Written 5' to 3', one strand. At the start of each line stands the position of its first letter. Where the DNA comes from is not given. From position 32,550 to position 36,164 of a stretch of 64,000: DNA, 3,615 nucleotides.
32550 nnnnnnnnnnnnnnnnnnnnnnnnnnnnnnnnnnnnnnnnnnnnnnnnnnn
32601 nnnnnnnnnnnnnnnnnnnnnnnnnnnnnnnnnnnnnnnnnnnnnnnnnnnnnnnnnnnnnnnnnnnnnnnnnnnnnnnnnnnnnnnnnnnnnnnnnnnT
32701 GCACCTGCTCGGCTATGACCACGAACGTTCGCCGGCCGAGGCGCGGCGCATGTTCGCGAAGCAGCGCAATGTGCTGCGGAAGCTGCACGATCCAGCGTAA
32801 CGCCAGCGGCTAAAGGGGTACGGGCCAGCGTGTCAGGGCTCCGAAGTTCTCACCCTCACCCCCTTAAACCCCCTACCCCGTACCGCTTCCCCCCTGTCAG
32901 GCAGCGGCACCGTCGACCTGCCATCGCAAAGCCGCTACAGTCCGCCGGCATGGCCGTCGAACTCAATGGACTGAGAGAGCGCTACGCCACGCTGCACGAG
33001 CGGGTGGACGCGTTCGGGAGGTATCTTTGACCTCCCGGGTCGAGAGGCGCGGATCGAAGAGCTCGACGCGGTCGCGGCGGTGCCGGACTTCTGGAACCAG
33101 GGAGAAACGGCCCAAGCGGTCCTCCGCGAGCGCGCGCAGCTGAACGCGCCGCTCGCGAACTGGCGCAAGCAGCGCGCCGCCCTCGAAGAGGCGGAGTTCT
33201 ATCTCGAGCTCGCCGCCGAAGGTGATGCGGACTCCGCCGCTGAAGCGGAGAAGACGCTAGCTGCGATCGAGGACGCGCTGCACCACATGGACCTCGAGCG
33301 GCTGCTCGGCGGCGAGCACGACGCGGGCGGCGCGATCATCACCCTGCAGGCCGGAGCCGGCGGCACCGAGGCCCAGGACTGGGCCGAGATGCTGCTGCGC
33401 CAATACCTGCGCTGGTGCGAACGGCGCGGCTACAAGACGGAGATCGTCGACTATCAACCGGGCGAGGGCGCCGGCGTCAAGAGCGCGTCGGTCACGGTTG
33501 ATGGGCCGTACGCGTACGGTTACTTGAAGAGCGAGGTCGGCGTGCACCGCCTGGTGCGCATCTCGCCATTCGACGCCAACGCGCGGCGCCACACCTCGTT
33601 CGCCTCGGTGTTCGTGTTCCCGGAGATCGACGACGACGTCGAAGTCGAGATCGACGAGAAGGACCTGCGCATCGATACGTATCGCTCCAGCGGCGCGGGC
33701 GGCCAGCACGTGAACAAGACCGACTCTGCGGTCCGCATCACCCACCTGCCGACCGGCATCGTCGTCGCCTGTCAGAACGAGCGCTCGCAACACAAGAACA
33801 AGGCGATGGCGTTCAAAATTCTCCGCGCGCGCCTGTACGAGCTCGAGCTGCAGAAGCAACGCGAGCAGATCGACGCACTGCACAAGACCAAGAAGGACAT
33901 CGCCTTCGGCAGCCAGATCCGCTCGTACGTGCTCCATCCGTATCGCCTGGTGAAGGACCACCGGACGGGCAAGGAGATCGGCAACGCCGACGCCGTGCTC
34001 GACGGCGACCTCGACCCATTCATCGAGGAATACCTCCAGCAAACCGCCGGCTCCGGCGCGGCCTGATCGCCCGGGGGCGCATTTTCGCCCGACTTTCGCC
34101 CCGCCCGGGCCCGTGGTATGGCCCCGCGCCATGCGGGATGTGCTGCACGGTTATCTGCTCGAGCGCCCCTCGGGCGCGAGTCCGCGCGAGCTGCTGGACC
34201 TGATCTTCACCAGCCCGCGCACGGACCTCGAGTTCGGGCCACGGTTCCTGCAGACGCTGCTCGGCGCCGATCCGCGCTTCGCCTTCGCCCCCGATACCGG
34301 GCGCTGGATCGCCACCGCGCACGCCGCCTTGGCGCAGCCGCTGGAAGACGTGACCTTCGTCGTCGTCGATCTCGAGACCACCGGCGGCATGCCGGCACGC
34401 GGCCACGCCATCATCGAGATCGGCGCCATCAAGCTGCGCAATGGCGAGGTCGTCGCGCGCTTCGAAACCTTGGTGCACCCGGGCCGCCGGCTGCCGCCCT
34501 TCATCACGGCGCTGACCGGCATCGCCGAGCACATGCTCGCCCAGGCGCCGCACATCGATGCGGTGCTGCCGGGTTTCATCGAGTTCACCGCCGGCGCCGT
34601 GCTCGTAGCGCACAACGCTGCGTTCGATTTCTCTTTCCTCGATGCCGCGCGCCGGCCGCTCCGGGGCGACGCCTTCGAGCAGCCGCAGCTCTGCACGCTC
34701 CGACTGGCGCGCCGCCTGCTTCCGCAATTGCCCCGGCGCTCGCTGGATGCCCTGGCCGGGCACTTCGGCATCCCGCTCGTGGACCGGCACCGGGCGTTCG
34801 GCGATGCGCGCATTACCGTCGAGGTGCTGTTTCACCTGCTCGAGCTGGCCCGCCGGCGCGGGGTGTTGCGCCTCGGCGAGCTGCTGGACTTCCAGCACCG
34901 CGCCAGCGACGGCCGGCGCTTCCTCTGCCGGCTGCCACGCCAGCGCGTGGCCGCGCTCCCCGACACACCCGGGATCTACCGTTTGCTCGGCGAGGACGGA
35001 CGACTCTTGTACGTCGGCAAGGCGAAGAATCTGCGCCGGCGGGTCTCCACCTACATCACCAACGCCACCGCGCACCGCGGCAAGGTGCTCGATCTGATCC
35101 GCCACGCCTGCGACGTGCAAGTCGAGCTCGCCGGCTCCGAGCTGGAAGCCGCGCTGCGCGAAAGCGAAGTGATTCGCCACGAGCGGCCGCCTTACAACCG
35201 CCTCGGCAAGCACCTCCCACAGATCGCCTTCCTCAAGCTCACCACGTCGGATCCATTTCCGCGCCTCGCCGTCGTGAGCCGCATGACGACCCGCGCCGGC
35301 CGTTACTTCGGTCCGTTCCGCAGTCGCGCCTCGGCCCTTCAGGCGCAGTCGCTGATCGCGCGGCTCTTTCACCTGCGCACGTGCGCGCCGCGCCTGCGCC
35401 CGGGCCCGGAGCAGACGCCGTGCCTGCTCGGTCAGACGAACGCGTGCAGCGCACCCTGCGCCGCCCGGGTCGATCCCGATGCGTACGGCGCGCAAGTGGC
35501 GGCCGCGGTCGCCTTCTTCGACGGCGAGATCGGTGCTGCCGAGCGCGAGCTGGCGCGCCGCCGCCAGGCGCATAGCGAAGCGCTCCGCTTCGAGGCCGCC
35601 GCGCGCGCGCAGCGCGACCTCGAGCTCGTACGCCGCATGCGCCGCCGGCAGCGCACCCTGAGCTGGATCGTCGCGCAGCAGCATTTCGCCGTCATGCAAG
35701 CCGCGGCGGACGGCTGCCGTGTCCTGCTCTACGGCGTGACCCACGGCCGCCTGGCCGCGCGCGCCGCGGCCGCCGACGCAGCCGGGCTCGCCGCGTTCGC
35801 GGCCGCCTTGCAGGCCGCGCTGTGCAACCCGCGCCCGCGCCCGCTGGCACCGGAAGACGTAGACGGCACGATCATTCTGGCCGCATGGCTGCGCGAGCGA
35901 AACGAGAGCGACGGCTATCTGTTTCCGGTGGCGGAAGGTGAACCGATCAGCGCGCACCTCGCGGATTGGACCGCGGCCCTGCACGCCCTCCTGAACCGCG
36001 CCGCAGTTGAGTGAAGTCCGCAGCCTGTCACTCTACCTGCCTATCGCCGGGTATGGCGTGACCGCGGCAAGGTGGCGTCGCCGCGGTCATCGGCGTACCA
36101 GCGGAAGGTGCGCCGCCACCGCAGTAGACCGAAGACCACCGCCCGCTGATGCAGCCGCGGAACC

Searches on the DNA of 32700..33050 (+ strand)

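Call 48: search_rna_families(source=window, start=32700, end=33050, threshold=evalue, max_evalue=10)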
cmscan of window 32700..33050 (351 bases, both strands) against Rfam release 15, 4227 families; matches with E-value up to 10: 0.
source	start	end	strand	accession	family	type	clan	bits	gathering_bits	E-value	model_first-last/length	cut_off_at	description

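Call 97: search_dna_similar(query=window:32801-32949:+, collection=plasmids, mode=distant, max_evalue=0.01, max_rows=5)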
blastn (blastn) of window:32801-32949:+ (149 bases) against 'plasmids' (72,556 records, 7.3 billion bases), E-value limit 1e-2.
No match.

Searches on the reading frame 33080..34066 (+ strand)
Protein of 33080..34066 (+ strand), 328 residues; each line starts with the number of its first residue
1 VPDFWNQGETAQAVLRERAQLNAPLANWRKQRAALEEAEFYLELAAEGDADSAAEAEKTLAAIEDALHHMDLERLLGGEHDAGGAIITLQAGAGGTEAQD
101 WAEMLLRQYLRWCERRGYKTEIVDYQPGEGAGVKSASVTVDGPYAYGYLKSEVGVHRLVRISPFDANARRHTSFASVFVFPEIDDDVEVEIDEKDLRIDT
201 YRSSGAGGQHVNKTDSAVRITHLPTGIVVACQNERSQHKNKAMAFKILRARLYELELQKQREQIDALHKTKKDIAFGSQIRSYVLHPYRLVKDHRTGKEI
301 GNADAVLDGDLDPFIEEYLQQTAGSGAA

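Call 73: search_protein_families(library=pfam, proteins=[window:33080-34066:+])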
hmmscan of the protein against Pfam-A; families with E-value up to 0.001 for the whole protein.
window:33080-34066:+ (328 aa): 2 families
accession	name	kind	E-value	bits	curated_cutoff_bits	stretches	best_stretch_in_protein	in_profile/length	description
PF03462.23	PCRF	-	2.5e-52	178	24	1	2-177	15-194/194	PCRF domain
PF00472.26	RF-1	-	6.5e-46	155.5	35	1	185-295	1-116/116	RF-1 domain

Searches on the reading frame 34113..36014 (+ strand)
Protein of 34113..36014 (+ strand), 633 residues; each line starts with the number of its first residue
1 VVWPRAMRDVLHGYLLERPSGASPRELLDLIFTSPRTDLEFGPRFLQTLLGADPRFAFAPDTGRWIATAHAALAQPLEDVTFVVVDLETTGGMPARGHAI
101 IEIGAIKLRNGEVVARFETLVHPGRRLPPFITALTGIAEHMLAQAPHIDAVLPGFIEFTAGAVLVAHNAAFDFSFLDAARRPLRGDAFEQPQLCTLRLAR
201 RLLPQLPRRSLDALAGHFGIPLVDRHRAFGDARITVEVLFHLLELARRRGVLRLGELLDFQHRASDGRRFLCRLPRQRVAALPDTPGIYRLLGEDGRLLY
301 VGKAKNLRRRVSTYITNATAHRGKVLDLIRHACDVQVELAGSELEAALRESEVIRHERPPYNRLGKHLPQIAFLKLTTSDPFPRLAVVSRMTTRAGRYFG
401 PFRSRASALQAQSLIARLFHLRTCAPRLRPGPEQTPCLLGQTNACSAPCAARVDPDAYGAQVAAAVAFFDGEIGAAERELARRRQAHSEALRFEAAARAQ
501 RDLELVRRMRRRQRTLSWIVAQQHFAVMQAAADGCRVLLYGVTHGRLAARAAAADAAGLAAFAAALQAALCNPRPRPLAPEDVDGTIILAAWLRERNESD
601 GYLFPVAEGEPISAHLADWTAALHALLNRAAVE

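Call 73: search_protein_families(library=pfam, proteins=[window:34113-36014:+])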
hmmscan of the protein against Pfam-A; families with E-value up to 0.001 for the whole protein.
window:34113-36014:+ (633 aa): 2 families
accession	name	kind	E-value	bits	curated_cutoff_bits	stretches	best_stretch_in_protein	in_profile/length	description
PF00929.31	RNase_T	-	5.3e-34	118.6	24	1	83-239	1-164/164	Exonuclease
PF01541.30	GIY-YIG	-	5.2e-07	30.3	22.6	1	287-362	3-78/78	GIY-YIG catalytic domain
